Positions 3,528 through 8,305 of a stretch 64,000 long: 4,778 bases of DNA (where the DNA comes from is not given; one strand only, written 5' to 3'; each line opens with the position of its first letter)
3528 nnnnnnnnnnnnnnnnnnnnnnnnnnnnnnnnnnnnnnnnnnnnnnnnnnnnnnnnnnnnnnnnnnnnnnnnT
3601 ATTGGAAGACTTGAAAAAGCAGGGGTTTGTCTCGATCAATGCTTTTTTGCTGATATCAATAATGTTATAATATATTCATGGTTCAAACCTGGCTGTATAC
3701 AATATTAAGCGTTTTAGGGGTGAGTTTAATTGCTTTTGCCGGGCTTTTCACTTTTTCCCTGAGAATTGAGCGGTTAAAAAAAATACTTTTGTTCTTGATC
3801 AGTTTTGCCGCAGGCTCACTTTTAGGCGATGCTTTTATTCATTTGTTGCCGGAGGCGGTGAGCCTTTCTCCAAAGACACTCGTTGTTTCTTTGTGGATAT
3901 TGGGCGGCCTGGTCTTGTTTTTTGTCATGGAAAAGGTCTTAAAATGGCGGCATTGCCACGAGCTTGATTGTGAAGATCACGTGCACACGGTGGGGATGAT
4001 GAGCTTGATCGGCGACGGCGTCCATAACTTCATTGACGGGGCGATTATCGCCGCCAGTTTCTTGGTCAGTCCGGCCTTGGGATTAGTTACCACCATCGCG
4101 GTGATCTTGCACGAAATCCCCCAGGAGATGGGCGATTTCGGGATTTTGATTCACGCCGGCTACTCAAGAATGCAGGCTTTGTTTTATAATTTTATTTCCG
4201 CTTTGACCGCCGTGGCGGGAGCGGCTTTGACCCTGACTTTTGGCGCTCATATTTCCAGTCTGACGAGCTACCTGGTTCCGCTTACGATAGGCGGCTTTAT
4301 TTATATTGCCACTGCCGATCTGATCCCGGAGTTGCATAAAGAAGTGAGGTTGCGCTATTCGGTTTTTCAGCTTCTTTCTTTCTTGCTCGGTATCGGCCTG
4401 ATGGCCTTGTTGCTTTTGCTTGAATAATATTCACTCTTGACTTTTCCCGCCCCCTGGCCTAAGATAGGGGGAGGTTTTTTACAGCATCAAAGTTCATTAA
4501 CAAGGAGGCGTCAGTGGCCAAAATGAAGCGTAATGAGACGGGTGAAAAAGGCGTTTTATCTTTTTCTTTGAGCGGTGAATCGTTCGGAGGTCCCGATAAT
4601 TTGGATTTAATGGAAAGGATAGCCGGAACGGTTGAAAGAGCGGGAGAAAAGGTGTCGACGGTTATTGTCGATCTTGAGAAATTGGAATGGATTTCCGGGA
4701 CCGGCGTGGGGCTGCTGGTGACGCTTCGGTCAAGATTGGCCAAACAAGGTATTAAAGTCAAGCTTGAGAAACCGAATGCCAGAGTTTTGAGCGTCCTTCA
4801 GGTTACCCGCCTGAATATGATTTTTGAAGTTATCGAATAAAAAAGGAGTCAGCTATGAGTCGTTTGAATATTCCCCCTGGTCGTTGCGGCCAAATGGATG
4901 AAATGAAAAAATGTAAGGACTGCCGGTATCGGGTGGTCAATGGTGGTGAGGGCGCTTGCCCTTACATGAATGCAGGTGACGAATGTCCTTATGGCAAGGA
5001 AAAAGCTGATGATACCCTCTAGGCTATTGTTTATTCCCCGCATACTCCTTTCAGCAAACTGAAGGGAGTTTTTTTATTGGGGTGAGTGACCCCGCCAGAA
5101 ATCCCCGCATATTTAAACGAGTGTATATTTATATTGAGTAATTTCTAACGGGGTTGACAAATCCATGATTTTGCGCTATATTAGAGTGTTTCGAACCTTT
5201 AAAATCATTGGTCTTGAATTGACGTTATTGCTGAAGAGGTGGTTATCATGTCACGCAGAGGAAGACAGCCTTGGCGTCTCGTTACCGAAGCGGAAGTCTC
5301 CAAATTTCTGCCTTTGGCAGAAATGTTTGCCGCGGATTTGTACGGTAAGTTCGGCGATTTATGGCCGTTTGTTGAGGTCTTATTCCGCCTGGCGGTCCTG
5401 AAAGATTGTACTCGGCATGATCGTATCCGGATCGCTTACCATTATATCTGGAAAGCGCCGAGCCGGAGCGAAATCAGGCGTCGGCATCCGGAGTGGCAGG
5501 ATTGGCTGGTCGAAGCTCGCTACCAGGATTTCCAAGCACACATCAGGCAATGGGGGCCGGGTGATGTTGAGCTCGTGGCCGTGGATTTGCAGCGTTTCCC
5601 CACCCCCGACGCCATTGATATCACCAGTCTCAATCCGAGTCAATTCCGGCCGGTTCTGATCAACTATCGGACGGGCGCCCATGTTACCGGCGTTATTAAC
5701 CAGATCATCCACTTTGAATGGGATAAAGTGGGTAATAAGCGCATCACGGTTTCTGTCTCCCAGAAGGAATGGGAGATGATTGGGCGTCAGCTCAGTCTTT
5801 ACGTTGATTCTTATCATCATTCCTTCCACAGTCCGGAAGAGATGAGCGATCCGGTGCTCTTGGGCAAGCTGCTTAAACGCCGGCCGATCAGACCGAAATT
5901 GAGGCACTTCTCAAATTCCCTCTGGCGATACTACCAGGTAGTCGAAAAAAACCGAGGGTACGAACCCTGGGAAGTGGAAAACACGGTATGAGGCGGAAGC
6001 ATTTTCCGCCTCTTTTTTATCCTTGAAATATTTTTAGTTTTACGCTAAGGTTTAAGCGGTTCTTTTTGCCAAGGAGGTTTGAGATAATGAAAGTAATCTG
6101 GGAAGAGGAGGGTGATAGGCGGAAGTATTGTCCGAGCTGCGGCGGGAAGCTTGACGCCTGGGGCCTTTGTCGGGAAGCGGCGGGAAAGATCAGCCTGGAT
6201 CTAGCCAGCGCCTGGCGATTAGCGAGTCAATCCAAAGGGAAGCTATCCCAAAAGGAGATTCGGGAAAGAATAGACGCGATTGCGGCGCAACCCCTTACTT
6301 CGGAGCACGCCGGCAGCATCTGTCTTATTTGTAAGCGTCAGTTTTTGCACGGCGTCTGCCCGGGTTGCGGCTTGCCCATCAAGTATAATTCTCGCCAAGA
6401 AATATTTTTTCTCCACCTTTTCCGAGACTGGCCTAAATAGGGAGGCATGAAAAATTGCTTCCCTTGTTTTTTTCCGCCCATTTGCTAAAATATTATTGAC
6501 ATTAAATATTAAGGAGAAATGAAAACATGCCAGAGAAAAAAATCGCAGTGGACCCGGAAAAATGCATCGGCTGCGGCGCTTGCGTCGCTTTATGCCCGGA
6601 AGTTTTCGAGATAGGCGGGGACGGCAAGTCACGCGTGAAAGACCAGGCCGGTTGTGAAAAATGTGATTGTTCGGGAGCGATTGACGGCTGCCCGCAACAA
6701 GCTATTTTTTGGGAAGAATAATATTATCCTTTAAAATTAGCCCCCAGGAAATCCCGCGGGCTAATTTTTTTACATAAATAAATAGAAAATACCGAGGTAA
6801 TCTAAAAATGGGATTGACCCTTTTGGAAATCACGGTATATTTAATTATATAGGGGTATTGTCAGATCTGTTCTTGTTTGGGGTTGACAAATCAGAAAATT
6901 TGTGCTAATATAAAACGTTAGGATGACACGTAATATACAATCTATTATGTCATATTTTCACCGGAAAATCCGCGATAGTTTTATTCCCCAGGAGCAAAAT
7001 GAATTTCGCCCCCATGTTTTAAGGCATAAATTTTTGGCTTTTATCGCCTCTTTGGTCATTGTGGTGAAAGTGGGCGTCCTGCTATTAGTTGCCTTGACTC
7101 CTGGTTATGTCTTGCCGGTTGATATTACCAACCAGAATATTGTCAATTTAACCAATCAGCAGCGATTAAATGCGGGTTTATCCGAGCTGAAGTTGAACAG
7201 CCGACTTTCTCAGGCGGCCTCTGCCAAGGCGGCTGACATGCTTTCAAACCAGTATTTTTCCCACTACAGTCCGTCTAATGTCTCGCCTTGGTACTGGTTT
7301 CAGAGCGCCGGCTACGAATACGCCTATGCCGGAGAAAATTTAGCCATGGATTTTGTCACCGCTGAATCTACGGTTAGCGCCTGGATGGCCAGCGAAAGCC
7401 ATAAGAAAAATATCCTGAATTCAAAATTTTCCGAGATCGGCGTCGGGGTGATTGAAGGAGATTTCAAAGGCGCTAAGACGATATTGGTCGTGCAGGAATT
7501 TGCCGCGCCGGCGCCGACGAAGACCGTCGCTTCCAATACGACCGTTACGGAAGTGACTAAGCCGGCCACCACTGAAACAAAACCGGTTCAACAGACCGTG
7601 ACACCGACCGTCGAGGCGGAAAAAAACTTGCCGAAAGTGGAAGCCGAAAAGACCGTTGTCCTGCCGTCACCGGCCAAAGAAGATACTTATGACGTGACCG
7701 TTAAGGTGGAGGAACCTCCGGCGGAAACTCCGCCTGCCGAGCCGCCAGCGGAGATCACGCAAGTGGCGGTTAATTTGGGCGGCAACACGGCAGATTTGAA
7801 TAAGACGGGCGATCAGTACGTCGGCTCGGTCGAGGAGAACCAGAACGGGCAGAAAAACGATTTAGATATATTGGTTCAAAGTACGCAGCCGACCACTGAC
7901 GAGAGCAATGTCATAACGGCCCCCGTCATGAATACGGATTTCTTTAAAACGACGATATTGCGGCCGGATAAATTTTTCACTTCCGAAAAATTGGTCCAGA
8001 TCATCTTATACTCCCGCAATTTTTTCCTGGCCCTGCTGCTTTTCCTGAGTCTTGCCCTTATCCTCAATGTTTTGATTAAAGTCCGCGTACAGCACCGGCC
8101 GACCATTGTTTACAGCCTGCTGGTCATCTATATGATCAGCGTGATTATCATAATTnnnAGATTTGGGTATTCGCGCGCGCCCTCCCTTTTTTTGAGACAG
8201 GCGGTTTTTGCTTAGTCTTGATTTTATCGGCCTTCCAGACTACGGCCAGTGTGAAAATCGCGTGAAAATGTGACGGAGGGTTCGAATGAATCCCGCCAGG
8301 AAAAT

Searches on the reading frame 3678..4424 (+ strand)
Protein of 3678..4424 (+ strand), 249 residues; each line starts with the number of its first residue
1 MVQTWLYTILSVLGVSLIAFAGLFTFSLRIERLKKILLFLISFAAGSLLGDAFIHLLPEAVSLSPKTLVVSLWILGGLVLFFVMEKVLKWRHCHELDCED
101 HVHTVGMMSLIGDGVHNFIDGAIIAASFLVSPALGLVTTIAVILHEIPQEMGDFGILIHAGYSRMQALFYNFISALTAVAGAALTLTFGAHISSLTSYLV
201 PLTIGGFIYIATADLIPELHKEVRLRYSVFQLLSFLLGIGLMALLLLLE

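Call 48: search_protein_families(library=pfam, proteins=[window:3678-4424:+], max_evalue=0.001)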
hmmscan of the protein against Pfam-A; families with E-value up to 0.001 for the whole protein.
window:3678-4424:+ (249 aa): 1 family
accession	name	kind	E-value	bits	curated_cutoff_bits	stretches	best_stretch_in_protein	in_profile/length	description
PF02535.28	Zip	-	2.1e-46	159.1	35.1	2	102-245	174-322/323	ZIP Zinc transporter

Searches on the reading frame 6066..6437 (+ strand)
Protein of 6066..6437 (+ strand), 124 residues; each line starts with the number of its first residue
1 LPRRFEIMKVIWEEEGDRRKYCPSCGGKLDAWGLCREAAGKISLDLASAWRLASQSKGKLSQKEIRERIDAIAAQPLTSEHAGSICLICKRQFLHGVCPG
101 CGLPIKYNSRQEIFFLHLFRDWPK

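Call 48: search_protein_families(library=pfam, proteins=[window:6066-6437:+], max_evalue=0.001)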
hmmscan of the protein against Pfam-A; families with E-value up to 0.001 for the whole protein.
window:6066-6437:+ (124 aa): 3 families
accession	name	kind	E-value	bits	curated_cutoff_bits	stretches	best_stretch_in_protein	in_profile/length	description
PF06906.16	DUF1272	-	3.4e-05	24.3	25.3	0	84-102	30-48/57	Protein of unknown function (DUF1272)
PF12773.13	DZR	-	0.00041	20.9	27.3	0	84-109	13-38/45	Double zinc ribbon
PF13005.12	zf-IS66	-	0.00057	20.7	27.3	0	20-29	2-11/46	zinc-finger binding domain of transposase IS66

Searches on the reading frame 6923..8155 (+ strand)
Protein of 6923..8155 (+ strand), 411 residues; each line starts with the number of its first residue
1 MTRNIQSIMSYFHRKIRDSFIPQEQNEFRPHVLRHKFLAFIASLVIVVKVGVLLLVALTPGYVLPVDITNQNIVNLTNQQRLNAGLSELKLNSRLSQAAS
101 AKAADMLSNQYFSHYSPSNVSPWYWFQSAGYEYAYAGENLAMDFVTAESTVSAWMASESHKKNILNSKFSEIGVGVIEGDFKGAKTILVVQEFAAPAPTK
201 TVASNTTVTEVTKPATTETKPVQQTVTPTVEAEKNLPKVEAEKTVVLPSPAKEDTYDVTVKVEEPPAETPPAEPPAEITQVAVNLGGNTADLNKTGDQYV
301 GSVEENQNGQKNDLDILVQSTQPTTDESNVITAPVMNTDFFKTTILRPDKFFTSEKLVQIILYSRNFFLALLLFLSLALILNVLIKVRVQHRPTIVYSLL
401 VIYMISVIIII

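Call 48: search_protein_families(library=pfam, proteins=[window:6923-8155:+], max_evalue=0.001)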
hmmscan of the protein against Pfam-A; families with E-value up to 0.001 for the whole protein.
window:6923-8155:+ (411 aa): 1 family
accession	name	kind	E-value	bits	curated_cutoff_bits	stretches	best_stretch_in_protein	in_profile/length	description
PF00188.32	CAP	-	4e-18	66.8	21.1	1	74-191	1-115/117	Cysteine-rich secretory protein family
